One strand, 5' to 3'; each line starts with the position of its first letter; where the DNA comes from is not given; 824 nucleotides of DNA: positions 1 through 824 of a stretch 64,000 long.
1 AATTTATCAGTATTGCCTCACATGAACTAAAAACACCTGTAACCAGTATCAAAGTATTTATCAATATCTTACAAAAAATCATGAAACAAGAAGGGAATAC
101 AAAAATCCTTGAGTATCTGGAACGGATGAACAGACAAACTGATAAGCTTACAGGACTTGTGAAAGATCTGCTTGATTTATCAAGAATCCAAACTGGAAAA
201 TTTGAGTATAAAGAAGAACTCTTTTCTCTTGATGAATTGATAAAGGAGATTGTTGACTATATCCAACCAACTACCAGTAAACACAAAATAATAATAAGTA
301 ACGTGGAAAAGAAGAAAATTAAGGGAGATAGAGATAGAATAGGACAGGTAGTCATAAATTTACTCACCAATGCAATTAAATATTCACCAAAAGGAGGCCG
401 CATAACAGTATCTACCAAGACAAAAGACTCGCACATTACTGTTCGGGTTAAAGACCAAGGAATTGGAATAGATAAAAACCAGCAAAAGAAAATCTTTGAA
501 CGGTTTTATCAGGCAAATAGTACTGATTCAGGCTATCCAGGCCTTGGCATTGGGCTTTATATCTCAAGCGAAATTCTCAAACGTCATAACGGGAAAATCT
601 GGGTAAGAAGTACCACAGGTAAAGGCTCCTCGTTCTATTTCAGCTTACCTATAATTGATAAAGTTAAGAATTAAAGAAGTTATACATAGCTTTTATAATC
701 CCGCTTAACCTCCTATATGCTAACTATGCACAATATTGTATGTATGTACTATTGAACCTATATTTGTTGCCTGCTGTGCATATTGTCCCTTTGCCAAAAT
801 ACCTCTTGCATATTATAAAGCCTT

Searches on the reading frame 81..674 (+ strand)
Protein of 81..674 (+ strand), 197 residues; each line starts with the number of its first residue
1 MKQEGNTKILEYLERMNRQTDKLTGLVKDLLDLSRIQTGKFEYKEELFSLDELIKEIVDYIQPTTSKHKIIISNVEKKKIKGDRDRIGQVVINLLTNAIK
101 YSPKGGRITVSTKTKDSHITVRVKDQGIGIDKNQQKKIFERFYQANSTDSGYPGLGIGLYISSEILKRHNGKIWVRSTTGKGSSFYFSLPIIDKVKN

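Call 78: find_encoding_contigs(protein=window:81-674:+, flank=10000, max_places=2)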
Protein window:81-674:+ (197 aa): no gene with exactly this product is on record in the collection.
